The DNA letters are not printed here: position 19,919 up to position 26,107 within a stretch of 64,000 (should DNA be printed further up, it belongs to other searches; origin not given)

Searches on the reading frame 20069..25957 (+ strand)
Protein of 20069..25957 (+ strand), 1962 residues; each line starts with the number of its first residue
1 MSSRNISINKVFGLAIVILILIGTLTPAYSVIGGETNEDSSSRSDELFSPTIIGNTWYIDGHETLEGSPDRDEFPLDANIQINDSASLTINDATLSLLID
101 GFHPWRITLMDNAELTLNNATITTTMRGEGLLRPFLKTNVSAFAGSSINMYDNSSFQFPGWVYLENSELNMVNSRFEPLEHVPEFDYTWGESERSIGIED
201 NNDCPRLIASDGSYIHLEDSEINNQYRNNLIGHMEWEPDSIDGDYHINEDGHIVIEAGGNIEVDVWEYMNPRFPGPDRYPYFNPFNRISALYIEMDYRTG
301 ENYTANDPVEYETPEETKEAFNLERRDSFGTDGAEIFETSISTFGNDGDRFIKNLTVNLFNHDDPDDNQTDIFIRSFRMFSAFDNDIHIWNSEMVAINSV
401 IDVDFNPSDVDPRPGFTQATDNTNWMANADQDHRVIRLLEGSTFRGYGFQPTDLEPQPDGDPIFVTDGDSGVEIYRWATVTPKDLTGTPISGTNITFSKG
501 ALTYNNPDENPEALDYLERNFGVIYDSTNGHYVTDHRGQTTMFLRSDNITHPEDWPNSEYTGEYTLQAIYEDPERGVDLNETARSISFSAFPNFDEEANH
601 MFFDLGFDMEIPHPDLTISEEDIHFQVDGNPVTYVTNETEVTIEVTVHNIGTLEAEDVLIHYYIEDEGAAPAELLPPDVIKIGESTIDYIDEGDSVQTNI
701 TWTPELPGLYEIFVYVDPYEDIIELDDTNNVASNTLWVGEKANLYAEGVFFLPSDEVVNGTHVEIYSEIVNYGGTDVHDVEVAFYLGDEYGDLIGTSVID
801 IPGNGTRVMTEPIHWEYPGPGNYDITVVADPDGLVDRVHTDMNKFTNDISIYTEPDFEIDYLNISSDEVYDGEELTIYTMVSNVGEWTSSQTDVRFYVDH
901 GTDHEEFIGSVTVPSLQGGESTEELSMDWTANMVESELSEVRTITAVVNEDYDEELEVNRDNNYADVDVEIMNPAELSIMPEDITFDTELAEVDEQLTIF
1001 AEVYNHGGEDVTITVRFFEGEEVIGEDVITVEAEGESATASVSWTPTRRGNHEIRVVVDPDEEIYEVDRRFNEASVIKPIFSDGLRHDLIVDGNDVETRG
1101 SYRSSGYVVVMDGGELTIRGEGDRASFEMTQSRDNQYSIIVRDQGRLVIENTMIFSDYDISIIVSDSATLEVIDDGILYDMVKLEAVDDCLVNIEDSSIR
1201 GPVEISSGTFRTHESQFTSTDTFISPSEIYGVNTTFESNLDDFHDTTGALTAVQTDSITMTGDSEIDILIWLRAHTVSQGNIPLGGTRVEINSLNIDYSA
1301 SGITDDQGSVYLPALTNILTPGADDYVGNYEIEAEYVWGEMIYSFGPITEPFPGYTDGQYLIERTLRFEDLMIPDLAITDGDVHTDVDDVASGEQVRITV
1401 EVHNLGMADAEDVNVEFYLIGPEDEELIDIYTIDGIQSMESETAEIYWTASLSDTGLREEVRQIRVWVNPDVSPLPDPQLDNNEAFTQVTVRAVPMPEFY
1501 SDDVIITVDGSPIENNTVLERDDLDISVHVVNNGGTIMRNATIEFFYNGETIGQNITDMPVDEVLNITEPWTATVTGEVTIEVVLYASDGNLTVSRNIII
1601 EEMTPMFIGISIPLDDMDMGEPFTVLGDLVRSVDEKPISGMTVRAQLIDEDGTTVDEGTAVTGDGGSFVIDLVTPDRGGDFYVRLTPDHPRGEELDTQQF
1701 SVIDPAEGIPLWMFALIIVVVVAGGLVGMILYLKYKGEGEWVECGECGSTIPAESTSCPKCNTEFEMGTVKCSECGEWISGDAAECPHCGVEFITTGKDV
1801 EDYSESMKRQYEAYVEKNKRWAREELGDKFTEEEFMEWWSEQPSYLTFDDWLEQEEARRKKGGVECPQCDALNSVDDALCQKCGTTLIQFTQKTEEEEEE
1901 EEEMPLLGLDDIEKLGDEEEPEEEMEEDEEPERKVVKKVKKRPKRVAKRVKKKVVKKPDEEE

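Call 48: search_protein_families(library=pfam, proteins=[window:20069-25957:+], max_evalue=0.001)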
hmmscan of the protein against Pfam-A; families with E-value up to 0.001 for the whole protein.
window:20069-25957:+ (1962 aa): 4 families
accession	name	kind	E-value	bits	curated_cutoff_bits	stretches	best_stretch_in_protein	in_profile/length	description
PF07705.17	CARDB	-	6.5e-57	190.4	22.7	5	614-733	2-100/101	CARDB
PF13248.11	Zn_ribbon_3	-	1.2e-08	34.5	27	2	1864-1885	3-24/26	zinc-ribbon domain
PF12773.13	DZR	-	5.5e-08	33.3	27.3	1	1744-1790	1-45/45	Double zinc ribbon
PF13240.11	Zn_Ribbon_1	-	4.2e-06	26.8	25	0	1771-1790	1-20/23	zinc-ribbon domain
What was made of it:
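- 20069..25957 (+): Giant membrane protein that is a conserved convergent neighbour. It has a signal peptide, five CARDB domains, one transmembrane helix (1702-1737) and a cytoplasmic tail of about 226 aa with six CxxC motifs (zinc ribbons). It is a candidate partner, not a proven part of the system. Pfam CARDB x5, DZR and Zn_ribbon (call 48).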
